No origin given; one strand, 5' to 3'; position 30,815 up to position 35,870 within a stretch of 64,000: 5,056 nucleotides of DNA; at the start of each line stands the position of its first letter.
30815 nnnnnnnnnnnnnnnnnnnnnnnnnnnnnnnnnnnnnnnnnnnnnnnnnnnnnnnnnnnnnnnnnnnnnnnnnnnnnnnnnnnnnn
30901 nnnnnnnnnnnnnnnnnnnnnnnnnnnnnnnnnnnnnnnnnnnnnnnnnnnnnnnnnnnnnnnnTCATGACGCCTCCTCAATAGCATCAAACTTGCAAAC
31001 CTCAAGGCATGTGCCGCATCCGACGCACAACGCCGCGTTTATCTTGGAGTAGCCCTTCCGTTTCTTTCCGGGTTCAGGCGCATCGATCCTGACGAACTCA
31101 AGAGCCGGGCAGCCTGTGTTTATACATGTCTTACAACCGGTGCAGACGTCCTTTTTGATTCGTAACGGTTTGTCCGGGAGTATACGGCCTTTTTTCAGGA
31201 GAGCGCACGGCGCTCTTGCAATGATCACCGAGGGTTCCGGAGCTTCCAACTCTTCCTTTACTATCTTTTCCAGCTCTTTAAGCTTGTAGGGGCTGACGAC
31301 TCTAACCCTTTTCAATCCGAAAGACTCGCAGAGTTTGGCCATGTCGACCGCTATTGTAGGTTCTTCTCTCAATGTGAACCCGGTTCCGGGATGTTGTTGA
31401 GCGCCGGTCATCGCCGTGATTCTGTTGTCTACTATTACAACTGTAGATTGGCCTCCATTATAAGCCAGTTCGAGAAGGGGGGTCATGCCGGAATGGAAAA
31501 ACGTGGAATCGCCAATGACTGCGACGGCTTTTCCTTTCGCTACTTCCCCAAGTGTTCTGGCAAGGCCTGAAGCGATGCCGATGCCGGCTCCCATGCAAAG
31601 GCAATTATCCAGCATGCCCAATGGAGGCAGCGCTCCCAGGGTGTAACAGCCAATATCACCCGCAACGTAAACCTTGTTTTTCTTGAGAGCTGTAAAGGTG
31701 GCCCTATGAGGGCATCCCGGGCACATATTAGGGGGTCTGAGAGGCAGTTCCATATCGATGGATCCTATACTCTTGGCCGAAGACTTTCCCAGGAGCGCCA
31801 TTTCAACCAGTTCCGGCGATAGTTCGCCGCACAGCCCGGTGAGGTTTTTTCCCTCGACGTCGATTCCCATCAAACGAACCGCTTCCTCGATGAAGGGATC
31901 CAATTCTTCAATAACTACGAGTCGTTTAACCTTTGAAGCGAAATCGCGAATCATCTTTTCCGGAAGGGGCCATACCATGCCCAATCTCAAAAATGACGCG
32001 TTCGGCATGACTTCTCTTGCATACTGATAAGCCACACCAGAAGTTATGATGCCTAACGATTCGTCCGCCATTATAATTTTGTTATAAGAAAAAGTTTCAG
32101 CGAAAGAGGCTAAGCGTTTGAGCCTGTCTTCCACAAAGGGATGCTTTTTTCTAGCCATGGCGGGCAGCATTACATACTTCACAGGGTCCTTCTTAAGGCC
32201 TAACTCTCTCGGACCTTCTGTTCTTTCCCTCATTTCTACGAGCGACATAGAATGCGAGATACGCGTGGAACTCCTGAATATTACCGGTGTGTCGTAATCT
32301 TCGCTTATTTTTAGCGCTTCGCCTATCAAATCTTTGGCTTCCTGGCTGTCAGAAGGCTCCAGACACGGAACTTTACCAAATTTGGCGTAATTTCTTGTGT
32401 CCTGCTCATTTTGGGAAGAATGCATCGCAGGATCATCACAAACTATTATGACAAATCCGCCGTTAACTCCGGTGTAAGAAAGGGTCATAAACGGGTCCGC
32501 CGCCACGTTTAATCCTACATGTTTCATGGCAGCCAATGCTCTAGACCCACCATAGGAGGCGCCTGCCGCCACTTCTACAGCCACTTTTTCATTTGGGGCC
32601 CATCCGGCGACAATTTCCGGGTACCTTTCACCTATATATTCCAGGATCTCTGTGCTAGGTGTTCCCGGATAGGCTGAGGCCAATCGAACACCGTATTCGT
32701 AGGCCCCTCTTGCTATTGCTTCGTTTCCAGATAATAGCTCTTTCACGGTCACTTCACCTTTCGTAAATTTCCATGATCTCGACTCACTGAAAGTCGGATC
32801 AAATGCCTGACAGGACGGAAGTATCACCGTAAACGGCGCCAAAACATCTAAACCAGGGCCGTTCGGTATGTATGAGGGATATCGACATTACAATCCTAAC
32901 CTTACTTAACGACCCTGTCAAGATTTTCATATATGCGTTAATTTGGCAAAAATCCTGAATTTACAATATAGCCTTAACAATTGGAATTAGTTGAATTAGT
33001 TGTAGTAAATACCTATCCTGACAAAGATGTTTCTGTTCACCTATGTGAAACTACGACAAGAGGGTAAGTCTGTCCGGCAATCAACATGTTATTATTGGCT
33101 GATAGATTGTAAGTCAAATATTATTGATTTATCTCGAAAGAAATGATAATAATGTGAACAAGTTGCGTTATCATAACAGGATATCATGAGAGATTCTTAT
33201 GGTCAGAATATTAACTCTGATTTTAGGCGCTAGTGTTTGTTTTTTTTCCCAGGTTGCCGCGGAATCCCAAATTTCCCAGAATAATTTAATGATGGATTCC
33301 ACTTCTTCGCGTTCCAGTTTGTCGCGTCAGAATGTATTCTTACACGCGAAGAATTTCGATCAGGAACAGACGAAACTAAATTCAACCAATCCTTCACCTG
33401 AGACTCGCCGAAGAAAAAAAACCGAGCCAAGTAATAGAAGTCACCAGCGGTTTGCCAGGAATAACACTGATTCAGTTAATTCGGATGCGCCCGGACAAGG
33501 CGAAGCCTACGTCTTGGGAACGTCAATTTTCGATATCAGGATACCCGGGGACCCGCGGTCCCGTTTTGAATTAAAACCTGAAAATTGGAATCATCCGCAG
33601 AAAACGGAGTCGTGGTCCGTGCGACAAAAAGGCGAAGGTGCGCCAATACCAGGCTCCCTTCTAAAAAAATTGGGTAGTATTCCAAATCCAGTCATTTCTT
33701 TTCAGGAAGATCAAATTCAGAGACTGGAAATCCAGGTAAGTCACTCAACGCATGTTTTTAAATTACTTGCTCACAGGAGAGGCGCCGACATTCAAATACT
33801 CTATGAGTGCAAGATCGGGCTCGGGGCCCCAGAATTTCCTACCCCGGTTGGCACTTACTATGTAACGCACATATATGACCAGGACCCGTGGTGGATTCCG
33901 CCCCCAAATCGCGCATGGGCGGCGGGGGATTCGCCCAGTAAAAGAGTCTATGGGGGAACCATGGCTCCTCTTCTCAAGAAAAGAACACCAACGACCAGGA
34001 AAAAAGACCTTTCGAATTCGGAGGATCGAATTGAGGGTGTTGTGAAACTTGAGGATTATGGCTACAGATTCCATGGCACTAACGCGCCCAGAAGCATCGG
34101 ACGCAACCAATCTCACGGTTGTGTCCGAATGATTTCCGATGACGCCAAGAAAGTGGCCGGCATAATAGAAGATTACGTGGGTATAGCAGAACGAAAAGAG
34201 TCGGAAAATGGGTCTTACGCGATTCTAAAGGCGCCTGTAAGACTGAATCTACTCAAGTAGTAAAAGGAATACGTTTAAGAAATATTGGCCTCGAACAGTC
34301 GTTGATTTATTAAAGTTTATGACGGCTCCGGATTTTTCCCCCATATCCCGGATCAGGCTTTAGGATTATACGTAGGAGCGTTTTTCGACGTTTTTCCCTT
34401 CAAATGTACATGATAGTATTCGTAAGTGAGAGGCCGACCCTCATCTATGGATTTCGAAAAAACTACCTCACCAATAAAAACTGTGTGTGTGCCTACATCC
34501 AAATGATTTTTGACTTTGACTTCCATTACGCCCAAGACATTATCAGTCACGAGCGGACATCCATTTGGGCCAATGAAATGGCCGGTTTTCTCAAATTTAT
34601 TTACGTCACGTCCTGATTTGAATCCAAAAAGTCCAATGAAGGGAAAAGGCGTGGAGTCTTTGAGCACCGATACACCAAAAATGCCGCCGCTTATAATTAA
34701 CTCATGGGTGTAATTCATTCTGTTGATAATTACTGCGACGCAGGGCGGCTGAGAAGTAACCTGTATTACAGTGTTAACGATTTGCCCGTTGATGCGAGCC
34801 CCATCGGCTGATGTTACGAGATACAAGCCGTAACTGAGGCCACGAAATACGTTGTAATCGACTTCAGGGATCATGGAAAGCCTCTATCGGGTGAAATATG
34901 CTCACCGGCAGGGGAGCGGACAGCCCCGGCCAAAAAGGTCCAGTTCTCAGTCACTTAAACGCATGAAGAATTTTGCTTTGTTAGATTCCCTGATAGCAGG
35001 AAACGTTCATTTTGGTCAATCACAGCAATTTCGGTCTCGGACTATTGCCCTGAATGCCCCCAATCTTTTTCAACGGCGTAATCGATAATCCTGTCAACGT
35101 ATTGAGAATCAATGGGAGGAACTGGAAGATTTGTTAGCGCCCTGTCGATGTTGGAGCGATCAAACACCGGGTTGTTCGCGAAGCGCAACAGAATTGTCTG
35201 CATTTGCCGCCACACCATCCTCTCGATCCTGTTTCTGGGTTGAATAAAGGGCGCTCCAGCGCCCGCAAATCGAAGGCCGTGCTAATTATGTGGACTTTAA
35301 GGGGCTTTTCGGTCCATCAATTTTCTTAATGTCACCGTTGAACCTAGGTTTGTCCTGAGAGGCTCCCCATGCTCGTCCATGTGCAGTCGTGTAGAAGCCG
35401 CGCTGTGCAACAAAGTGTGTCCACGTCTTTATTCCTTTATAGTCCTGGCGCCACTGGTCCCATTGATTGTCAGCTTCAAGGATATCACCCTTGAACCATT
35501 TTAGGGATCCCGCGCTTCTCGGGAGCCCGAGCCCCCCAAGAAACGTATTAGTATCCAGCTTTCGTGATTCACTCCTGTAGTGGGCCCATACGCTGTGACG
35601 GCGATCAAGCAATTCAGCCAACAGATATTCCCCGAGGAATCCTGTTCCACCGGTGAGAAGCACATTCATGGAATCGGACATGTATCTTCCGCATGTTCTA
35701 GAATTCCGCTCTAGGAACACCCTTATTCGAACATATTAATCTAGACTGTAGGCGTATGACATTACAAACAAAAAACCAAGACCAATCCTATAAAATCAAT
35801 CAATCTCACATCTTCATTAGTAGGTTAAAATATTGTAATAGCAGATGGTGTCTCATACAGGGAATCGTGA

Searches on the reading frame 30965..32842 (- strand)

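Call 8: search_protein_families(library=pfam, proteins=[window:30965-32842:-], max_evalue=0.001)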
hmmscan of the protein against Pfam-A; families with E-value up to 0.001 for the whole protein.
window:30965-32842:- (625 aa): 10 families
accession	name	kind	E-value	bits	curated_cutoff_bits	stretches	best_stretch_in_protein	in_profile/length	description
PF02775.26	TPP_enzyme_C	-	9.6e-24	84.3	21.9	1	396-541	1-150/151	Thiamine pyrophosphate enzyme, C-terminal TPP binding domain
PF01855.24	POR_N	-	1.4e-13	51.6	27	1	46-208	2-171/231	Pyruvate flavodoxin/ferredoxin oxidoreductase, thiamine diP-bdg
PF12797.12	Fer4_2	-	1.3e-06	28.4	24.5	0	600-617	4-21/22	4Fe-4S binding domain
PF13237.11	Fer4_10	-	2.4e-06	27.8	25.5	1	561-616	3-52/53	4Fe-4S dicluster domain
PF12837.12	Fer4_6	-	3.6e-06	27.1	25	1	600-621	3-24/24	4Fe-4S binding domain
PF12838.12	Fer4_7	-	4.1e-06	27.6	27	1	567-620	2-52/52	4Fe-4S dicluster domain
PF00037.32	Fer4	-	4.5e-06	26.7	21.1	1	600-622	2-24/24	4Fe-4S binding domain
PF14697.11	Fer4_21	-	2.3e-05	24.8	35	1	561-622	2-58/59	4Fe-4S dicluster domain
PF13187.11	Fer4_9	-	6.3e-05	23.4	27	1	567-620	2-51/52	4Fe-4S dicluster domain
PF17147.9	PFOR_II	-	0.00024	21.9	27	0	271-315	18-62/102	Pyruvate:ferredoxin oxidoreductase core domain II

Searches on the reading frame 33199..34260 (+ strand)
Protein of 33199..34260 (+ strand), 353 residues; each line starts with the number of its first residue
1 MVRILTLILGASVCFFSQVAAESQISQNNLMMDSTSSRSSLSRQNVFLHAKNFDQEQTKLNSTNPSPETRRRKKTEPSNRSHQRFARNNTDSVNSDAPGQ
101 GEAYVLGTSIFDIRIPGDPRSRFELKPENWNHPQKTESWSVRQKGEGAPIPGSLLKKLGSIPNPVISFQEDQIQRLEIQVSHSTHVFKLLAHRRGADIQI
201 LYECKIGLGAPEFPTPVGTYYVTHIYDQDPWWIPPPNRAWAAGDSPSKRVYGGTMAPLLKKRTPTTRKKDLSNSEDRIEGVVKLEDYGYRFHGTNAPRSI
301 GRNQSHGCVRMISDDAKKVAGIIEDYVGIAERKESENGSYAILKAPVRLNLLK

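Call 8: search_protein_families(library=pfam, proteins=[window:33199-34260:+], max_evalue=0.001)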
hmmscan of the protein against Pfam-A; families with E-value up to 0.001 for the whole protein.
window:33199-34260:+ (353 aa): 1 family
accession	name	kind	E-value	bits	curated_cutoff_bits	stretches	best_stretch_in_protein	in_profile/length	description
PF03734.19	YkuD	-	2.9e-16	60.8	23.4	1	192-324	17-139/146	L,D-transpeptidase catalytic domain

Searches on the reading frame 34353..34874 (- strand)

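Call 8: search_protein_families(library=pfam, proteins=[window:34353-34874:-], max_evalue=0.001)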
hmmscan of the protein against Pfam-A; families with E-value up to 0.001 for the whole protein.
window:34353-34874:- (173 aa): 1 family
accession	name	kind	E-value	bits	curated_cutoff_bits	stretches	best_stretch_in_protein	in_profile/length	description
PF01613.24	Flavin_Reduct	-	3.9e-31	108.7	27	1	11-152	2-145/153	Flavin reductase like domain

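Call 56: search_protein_families(library=ncbifam, proteins=[window:34353-34874:-], max_evalue=0.00001)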
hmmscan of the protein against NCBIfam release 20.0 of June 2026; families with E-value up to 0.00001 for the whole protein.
window:34353-34874:- (173 aa): 5 families
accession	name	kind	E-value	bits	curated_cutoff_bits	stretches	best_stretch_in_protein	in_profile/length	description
NF045733.1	StyMonoxStyB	equivalog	9.5e-11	41.9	200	1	16-151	14-141/150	styrene monooxygenase NADH-dependent flavin reductase subunit StyB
TIGR03615.1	RutF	equivalog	1.1e-10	41.7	254.75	1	17-151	17-148/156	NADH-dependent FMN reductase RutF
TIGR02296.1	HpaC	equivalog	1.5e-07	31.6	205.95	1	13-149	8-143/154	4-hydroxyphenylacetate 3-monooxygenase, reductase component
NF045630.1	monooxsub_HsaB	equivalog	9e-07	28.9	230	1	16-151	20-151/186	3-hydroxy-9,10-secoandrosta-1,3,5(10)-triene-9,17-dione monooxygenase reductase subunit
NF012030.0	PRK15486.1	equivalog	4.4e-06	26.6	315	1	13-151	17-154/170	4-hydroxyphenylacetate 3-monooxygenase reductase subunit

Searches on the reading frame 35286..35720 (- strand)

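Call 8: search_protein_families(library=pfam, proteins=[window:35286-35720:-], max_evalue=0.001)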
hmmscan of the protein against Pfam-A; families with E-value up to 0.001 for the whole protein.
window:35286-35720:- (144 aa): 3 families
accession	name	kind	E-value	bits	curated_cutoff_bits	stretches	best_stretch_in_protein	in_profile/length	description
PF01370.27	Epimerase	-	3.1e-06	27.2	20.9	1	20-108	1-75/240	NAD dependent epimerase/dehydratase family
PF07993.18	NAD_binding_4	-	4.8e-06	26.3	20.1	1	22-53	1-35/258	Male sterility protein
PF16363.11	GDP_Man_Dehyd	-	0.00022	21.2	27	1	21-84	1-65/332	GDP-mannose 4,6 dehydratase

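Call 26: search_protein_families(library=pfam, proteins=[window:35286-35720:-], max_evalue=10)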
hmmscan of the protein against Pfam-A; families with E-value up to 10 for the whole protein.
window:35286-35720:- (144 aa): 7 families
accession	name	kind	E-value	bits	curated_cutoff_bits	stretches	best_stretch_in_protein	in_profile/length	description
PF01370.27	Epimerase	-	3.1e-06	27.2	20.9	1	20-108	1-75/240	NAD dependent epimerase/dehydratase family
PF07993.18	NAD_binding_4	-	4.8e-06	26.3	20.1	1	22-53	1-35/258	Male sterility protein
PF16363.11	GDP_Man_Dehyd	-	0.00022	21.2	27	1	21-84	1-65/332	GDP-mannose 4,6 dehydratase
PF13460.12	NAD_binding_10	-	0.098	12.9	27.2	1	24-54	1-32/184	NAD(P)H-binding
PF04321.23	RmlD_sub_bind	-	0.12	11.9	27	1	18-52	1-35/287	RmlD substrate binding domain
PF01073.25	3Beta_HSD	-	0.12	11.8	22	1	22-42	2-22/280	3-beta hydroxysteroid dehydrogenase/isomerase family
PF05368.20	NmrA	-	0.13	12.3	27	1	19-53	4-39/298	NmrA-like family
